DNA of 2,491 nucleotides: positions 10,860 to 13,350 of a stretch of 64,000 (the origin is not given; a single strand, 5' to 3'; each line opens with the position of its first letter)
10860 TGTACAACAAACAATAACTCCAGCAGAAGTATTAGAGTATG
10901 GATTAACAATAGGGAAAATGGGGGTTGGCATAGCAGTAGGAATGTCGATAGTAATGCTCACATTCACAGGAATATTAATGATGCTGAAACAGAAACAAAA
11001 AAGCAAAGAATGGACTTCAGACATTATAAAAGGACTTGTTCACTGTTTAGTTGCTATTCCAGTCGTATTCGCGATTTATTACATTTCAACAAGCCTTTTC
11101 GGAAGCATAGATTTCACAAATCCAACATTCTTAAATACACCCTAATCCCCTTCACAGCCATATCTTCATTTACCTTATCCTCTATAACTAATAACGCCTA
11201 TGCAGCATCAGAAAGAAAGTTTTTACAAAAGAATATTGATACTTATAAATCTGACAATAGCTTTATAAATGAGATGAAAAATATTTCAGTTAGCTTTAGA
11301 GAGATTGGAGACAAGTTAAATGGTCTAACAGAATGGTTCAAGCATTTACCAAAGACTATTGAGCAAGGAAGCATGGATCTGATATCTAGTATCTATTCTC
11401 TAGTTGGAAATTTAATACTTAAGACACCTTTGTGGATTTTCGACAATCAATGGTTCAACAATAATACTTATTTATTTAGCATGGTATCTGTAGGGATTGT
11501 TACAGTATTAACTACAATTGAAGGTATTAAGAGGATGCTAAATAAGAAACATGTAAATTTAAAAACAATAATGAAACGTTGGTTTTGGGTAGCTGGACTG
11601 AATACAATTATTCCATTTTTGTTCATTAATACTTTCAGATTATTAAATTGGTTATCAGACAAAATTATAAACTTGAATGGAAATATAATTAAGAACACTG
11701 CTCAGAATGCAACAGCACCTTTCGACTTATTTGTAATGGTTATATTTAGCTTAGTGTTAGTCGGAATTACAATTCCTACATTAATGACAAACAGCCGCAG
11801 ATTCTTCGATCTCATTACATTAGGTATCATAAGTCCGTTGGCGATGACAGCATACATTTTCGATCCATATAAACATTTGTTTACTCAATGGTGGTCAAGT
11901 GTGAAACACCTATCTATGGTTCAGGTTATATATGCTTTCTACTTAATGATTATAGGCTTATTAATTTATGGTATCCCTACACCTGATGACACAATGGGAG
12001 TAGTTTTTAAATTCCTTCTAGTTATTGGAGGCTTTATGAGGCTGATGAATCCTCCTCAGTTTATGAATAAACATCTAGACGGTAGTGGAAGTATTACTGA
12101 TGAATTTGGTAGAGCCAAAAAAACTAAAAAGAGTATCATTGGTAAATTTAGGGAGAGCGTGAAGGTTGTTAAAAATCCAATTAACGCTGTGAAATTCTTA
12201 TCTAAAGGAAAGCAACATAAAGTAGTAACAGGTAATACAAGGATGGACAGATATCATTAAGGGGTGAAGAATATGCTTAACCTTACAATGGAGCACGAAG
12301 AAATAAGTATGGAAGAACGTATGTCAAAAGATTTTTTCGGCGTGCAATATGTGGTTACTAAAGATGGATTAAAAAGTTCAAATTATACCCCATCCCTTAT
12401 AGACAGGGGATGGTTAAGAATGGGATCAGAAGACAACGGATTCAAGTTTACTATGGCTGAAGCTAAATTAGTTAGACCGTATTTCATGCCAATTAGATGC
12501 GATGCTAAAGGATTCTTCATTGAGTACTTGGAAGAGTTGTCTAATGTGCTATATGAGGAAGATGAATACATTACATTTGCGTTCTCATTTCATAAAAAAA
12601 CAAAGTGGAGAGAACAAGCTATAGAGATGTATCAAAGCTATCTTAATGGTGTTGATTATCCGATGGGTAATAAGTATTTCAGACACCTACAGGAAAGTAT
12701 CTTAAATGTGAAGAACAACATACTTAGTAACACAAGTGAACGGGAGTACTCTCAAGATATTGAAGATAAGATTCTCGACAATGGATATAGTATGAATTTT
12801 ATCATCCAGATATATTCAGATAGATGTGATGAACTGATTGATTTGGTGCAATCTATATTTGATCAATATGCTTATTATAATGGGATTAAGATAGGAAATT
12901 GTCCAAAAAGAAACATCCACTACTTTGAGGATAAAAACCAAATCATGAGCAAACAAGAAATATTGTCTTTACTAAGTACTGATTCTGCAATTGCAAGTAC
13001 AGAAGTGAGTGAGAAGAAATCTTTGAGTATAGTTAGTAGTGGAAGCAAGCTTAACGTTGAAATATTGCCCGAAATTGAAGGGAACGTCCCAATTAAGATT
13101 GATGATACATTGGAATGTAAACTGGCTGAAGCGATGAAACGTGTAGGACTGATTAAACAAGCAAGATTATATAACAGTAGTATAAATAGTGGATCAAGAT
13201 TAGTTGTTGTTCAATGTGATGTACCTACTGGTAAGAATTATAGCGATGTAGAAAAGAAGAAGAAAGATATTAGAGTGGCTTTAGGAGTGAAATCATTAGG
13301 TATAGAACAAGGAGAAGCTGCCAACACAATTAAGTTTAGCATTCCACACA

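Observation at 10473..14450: Membrane-protein plus soluble FtsK-like translocase operon with no VirB4, relaxase or packaging context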

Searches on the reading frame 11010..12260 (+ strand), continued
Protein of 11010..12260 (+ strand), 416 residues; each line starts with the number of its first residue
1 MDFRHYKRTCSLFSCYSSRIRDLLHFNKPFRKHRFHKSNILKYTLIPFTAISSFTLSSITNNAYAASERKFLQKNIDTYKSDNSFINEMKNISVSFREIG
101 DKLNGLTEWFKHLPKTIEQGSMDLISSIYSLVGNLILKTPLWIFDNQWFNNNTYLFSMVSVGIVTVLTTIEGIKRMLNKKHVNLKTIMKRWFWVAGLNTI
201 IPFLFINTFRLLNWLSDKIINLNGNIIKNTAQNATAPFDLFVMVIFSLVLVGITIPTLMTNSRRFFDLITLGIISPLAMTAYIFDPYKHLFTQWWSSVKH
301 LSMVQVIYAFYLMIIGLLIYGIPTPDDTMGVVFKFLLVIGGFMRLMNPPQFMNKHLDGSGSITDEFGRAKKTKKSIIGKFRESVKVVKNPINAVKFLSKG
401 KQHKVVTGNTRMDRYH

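Call 56: search_protein_representatives(alignment_id=A2)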
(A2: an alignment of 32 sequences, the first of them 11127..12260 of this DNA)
Query: 32 sequences, 363 profile positions. Proteins with E-value up to 0.001 (for the whole library): 171; up to 1e-10: 118; up to 1e-30: 96. The best 150 are listed.
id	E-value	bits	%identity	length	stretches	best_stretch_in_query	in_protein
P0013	4.9e-161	551.9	-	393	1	3-362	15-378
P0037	3.0e-147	506.5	-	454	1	3-348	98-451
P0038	6.6e-128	442.9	-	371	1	23-363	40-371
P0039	1.9e-116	405.2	-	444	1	26-346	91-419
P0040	7.0e-114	396.8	-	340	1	30-349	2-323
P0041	5.2e-108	377.4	-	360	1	25-340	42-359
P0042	2.3e-107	375.3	-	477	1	13-363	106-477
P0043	3.0e-107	375.0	-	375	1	22-363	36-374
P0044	8.8e-91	320.8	-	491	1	22-317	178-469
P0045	7.9e-90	317.6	-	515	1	23-351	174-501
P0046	1.8e-89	316.5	-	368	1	5-312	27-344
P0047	1.9e-88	313.1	-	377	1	24-329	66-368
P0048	6.6e-86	304.7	-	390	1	18-357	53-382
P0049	3.7e-85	302.3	-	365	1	26-331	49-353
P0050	4.2e-85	302.1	-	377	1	16-336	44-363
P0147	2.9e-14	69.0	-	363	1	35-287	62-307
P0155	6.8e-10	54.6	-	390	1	41-321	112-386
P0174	7.1e-06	41.4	-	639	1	182-259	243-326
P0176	9.0e-06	41.1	-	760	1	179-257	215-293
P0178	2.8e-05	39.5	-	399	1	45-300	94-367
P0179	2.9e-05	39.4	-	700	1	180-257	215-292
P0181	4.8e-05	38.7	-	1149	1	182-351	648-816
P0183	5.1e-05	38.6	-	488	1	182-274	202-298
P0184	5.6e-05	38.5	-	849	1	154-263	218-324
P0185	7.2e-05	38.1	-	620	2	189-347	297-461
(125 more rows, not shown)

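Call 57: search_protein_families(library=pfam, proteins=[P0174, P0176, P0179, P0181, P0183, P0184, P0185, P0178, P0155, P0147], max_evalue=0.01)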
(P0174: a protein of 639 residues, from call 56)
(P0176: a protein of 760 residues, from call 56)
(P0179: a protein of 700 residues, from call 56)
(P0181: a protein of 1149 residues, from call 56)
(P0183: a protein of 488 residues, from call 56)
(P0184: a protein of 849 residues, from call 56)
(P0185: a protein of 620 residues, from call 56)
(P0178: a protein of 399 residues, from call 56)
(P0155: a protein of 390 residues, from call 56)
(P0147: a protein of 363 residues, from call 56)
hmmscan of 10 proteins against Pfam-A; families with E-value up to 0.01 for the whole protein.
P0174 (639 aa): 0 families

P0176 (760 aa): 0 families

P0179 (700 aa): 1 family
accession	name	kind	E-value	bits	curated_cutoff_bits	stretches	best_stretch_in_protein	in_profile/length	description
PF04610.19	TrbL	-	2.8e-08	34.2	25.9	1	149-329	31-214/215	TrbL/VirB6 plasmid conjugal transfer protein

P0181 (1149 aa): 0 families

P0183 (488 aa): 4 families
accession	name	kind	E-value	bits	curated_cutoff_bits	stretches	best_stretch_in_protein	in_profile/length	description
PF13248.11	Zn_ribbon_3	-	5.2e-06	26.2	27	1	463-485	3-24/26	zinc-ribbon domain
PF10571.15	UPF0547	-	0.00089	19.8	29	1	463-488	1-25/26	Uncharacterised protein family UPF0547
PF12773.13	DZR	-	0.004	17.7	27.3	1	462-484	24-45/45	Double zinc ribbon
PF01783.29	Ribosomal_L32p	-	0.0081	16.8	21.3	0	456-485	20-47/56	Ribosomal L32p protein family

P0184 (849 aa): 0 families

P0185 (620 aa): 2 families
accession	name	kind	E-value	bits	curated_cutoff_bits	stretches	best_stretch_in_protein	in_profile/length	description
PF18895.5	T4SS_pilin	-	4e-06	27.3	26.6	1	119-185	4-69/71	Type IV secretion system pilin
PF14925.11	HPHLAWLY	-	0.0088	15.1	25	0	455-536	549-626/641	Domain of unknown function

P0178 (399 aa): 0 families

P0155 (390 aa): 0 families

P0147 (363 aa): 0 families

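Call 84: find_encoding_contigs(protein=P0001, flank=10000, max_places=3)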
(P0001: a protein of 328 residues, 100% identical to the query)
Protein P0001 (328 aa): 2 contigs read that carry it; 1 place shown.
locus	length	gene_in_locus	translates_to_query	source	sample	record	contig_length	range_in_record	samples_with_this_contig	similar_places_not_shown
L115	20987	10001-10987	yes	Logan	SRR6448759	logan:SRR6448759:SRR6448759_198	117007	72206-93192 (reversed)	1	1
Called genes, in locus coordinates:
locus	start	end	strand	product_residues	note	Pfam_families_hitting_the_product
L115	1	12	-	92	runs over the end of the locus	PF00216:Bac_DNA_binding, PF18291:HU-HIG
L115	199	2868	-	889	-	-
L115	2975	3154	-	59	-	-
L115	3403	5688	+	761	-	PF14490:HHH_RecD2, PF13086:AAA_11 (faint), PF13604:AAA_30, PF01443:Viral_helicase1 (faint), PF13245:AAA_19, PF18335:SH3_13, PF13538:UvrD_C_2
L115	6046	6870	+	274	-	-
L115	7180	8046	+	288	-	PF17989:ALP_N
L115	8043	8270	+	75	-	-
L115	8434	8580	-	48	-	-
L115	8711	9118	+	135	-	PF01381:HTH_3 (weak)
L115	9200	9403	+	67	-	PF24126:DUF7394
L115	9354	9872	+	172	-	-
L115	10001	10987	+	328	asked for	-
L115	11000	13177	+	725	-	PF01935:DUF87 (faint), PF01580:FtsK_SpoIIIE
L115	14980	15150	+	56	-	-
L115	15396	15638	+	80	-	-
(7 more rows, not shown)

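Call 91: get_annotated_region(hit=H114, flank=5000)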
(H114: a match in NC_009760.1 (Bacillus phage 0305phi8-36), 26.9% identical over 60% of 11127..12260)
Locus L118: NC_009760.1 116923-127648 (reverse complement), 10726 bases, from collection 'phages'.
description: Bacillus phage 0305phi8-36, complete genome.
organism: Bacillus phage 0305phi8-36 (NCBI taxid 458639)
taxonomy: Viruses; Duplodnaviria; Heunggongvirae; Uroviricota; Caudoviricetes
host: Bacillus thuringiensis; source: -; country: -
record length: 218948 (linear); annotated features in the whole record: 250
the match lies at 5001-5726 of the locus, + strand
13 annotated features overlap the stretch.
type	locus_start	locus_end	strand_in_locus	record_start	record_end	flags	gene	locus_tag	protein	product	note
CDS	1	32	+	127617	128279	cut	ORF210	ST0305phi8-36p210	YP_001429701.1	HsdM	gp210; similar to HsdM-like proteins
CDS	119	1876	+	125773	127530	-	ORF209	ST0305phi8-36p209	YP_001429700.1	low copy number virion structural protein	gp209; low copy number virion structural protein detected by mass spectrometry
CDS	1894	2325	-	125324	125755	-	ORF208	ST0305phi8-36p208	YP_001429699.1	predicted transcription regulator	gp208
CDS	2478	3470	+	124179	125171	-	ORF207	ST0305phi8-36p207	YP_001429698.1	partition protein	gp207; similar to mreB-like rod determination proteins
CDS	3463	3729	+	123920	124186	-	ORF206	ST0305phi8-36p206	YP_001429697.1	hypothetical protein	gp206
CDS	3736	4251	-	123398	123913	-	ORF205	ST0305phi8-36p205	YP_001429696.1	low copy number virion structural protein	gp205; low copy number virion structural protein detected by mass spectrometry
CDS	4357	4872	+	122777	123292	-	ORF204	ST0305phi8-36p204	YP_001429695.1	hypothetical protein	gp204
CDS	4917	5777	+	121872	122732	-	ORF203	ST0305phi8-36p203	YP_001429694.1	hypothetical protein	gp203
CDS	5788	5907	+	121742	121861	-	ORF202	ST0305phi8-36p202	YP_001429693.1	hypothetical protein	gp202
CDS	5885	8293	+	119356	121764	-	ORF201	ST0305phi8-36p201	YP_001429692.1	hypothetical protein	gp201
CDS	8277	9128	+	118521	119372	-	ORF200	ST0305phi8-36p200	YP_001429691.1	replication initiation by nicking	gp200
CDS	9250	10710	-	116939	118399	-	ORF199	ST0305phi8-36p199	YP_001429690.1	virion structural protein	gp199; virion structural protein detected by mass spectrometry; contains domains with Ig folds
CDS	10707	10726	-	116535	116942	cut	ORF198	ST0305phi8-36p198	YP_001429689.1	low copy number virion structural protein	gp198; contains fibronectin type III domain; low copy number virion structural protein detected by mass spectrometry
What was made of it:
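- In 0305phi8-36 a 'replication initiation by nicking' gene directly follows the ATPase (call 91).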

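Call 92: get_annotated_region(hit=H125, flank=5000)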
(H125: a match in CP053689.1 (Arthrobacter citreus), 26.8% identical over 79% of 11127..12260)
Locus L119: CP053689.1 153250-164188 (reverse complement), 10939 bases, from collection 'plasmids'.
description: Arthrobacter citreus strain NEB 577 plasmid unnamed1, complete sequence
organism: Arthrobacter citreus (NCBI taxid 1670)
taxonomy: Bacteria; Actinomycetota; Actinomycetes; Micrococcales; Micrococcaceae; Arthrobacter; Arthrobacter citreus
host: -; source: pure culture,soil; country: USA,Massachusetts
typing (MOB-suite, as given by PLSDB): non-mobilizable
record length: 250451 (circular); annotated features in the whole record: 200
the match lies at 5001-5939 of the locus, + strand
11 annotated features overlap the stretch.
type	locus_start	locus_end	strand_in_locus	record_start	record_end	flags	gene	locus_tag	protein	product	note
CDS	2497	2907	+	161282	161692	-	-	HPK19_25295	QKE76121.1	hypothetical protein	-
CDS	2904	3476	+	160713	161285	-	-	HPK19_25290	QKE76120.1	hypothetical protein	-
CDS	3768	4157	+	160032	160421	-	-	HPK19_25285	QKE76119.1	hypothetical protein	-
CDS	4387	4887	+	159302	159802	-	-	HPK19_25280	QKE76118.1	hypothetical protein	-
CDS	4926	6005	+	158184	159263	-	-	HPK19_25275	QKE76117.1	hypothetical protein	-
CDS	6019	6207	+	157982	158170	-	-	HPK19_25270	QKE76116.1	hypothetical protein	-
CDS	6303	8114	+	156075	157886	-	-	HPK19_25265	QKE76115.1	DNA translocase FtsK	-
CDS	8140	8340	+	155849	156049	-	-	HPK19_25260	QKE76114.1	hypothetical protein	-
CDS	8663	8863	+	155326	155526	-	-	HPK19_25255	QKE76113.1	alpha/beta-type small acid-soluble spore protein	-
CDS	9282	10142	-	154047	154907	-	-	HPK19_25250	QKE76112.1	SDR family NAD(P)-dependent oxidoreductase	-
CDS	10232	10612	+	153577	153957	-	-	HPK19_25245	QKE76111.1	MerR family transcriptional regulator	-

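Call 97: search_protein_families(library=padloc, proteins=[window:11127-12260:+], max_evalue=0.01)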
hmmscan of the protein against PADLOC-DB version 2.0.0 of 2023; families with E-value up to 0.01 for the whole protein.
window:11127-12260:+ (377 aa): 0 families

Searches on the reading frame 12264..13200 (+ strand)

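Call 73: find_homologous_proteins(query=window:12264-13200:+, max_evalue=0.001)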
Query window:12264-13200:+: 1135 candidates shared short words with the query, none scored E <= 0.001.
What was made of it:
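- Tried and rejected: Protein searches. find_homologous_proteins with the ATPase N-terminal third returned nothing (call 73).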
